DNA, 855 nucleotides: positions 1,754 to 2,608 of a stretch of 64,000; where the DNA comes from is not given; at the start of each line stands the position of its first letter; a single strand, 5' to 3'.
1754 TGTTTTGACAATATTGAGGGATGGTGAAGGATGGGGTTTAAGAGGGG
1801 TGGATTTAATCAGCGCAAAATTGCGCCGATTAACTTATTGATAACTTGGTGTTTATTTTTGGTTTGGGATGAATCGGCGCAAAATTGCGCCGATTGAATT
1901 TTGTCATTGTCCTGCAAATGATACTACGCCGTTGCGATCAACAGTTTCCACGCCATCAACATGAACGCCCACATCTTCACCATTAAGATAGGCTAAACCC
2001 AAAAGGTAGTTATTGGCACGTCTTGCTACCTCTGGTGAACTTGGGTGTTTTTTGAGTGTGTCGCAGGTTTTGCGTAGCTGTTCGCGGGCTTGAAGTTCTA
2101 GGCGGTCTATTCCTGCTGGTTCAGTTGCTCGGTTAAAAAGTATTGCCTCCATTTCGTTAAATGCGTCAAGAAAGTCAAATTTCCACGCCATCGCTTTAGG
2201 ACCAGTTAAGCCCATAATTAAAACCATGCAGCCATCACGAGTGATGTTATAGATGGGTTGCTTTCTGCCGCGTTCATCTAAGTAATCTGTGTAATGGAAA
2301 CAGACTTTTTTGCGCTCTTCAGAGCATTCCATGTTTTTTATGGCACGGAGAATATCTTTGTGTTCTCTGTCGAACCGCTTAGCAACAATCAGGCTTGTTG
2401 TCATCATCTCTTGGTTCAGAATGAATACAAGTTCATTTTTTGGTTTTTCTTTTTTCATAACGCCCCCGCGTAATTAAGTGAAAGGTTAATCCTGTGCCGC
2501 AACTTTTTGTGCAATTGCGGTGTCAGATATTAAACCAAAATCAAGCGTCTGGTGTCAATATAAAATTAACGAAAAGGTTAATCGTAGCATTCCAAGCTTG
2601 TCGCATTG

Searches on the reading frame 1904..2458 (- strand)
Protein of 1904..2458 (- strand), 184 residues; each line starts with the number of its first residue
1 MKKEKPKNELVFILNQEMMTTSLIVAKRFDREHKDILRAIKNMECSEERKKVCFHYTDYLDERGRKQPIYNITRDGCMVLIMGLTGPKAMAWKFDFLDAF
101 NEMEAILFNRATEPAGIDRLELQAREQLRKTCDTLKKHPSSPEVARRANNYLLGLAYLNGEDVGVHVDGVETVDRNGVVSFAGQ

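Call 31: find_encoding_contigs(protein=window:1904-2458:-, flank=10000, max_places=10)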
Protein window:1904-2458:- (184 aa): 1 contig read that carries it; 1 place shown.
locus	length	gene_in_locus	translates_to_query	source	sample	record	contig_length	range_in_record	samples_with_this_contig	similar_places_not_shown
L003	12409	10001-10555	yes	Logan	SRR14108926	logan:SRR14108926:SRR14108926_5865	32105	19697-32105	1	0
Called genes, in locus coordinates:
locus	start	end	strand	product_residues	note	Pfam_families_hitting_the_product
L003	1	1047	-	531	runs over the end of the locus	PF17289:Terminase_6C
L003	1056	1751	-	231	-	-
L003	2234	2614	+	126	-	-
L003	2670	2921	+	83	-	-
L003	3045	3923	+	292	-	PF00303:Thymidylat_synt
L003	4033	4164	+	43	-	-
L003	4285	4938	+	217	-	-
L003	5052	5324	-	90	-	-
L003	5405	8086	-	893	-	PF03477:ATP-cone, PF00317:Ribonuc_red_lgN, PF02867:Ribonuc_red_lgC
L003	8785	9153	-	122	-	-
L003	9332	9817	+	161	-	-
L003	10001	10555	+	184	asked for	PF09669:Phage_pRha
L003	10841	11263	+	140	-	-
